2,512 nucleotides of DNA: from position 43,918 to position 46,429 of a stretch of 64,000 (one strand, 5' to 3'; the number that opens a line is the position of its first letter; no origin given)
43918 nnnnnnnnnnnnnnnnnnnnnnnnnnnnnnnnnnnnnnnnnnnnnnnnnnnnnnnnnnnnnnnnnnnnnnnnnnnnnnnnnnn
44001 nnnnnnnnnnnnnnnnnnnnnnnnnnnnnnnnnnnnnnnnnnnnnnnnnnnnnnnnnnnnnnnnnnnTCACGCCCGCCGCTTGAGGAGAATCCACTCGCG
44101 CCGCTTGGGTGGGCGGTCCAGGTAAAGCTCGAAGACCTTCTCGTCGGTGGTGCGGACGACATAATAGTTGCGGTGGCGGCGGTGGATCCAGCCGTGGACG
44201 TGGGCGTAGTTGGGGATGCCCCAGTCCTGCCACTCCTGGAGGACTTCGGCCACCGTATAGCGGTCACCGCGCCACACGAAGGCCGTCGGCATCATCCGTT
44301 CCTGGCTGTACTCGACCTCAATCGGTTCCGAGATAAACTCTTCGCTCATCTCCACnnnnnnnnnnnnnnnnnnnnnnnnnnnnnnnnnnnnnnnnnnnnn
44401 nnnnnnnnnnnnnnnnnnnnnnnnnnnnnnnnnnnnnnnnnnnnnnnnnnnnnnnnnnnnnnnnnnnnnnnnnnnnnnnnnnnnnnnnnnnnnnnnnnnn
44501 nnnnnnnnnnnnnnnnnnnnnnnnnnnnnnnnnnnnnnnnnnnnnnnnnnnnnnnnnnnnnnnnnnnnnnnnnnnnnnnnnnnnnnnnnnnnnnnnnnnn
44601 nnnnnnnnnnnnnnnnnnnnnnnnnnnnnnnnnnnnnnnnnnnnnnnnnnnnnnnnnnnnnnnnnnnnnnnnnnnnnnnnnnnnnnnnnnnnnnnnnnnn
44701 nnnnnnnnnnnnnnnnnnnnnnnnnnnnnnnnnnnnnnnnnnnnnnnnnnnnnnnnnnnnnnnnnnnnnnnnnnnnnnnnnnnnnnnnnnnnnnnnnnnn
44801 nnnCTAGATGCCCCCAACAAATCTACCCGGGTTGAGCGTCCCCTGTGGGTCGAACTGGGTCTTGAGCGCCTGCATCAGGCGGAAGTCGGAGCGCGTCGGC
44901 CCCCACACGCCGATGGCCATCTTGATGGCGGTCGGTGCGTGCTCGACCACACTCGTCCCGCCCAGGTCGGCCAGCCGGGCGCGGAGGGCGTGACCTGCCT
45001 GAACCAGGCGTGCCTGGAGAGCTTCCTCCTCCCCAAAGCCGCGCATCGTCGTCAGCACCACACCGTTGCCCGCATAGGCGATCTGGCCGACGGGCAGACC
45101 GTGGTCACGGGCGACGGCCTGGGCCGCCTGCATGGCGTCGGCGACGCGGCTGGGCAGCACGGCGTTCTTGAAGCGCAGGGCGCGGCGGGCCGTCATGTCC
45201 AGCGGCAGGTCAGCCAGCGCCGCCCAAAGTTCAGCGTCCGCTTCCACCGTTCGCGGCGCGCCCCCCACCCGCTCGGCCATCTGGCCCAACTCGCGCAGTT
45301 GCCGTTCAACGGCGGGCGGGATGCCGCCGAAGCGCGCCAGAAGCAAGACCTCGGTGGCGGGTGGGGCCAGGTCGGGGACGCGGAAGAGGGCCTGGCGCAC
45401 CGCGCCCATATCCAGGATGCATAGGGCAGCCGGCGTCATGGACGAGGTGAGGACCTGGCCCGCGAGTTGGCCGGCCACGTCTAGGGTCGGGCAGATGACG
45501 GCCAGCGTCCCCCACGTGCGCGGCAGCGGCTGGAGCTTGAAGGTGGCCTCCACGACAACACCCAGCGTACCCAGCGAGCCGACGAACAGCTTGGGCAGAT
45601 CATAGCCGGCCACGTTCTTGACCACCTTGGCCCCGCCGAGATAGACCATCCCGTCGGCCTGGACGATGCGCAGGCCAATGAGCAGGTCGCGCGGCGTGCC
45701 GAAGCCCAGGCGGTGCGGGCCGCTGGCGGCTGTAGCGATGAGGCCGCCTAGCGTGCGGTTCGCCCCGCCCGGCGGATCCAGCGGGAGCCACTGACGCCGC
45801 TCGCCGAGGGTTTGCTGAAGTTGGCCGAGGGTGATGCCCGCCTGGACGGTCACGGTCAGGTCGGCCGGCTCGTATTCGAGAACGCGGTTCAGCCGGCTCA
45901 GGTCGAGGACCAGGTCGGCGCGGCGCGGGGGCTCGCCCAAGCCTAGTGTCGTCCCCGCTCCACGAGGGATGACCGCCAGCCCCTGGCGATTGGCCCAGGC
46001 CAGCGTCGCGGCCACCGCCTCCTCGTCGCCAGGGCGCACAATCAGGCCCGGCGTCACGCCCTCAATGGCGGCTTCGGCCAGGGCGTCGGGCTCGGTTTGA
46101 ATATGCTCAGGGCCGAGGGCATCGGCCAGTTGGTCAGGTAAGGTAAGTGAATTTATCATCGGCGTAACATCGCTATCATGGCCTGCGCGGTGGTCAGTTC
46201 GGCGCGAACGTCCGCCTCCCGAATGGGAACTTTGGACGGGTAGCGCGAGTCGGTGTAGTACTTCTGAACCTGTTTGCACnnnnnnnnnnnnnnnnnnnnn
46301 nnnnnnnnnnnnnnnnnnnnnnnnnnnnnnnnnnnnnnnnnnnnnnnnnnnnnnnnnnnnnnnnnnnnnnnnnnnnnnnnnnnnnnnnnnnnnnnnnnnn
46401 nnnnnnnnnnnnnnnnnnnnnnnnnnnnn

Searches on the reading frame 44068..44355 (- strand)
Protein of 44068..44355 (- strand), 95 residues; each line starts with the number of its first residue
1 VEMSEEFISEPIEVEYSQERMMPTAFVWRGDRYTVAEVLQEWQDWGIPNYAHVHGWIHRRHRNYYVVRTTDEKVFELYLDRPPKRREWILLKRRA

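Call 16: search_protein_families(library=pfam, proteins=[window:44068-44355:-], max_evalue=0.01)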
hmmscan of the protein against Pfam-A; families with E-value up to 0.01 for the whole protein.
window:44068-44355:- (95 aa): 1 family
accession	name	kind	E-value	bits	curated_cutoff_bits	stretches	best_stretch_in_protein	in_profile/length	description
PF20114.4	DUF6504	-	7.4e-18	65.1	24.2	1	3-92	1-100/103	Domain of unknown function (DUF6504)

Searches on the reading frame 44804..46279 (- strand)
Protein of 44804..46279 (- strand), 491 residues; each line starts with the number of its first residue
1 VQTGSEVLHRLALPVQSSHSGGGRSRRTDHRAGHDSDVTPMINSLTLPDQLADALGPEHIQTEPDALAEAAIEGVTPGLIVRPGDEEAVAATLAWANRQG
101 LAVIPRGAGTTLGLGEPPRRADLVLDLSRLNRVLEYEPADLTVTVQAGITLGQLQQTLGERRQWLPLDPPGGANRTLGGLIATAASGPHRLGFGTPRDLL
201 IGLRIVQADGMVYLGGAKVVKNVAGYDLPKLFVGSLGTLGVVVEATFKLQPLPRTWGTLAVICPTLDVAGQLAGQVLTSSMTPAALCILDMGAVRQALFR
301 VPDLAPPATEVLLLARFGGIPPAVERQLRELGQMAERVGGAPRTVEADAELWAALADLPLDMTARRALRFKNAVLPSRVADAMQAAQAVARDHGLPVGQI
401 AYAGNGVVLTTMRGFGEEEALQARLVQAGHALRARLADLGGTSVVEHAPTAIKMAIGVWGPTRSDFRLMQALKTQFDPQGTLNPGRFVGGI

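Call 16: search_protein_families(library=pfam, proteins=[window:44804-46279:-], max_evalue=0.01)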
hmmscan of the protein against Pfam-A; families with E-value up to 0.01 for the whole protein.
window:44804-46279:- (491 aa): 2 families
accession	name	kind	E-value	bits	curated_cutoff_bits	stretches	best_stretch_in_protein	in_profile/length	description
PF01565.28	FAD_binding_4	-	4.6e-35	120.8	26.4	1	78-212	2-135/139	FAD binding domain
PF02913.24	FAD-oxidase_C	-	1.4e-17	64.7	21.2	1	258-486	7-247/248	FAD linked oxidases, C-terminal domain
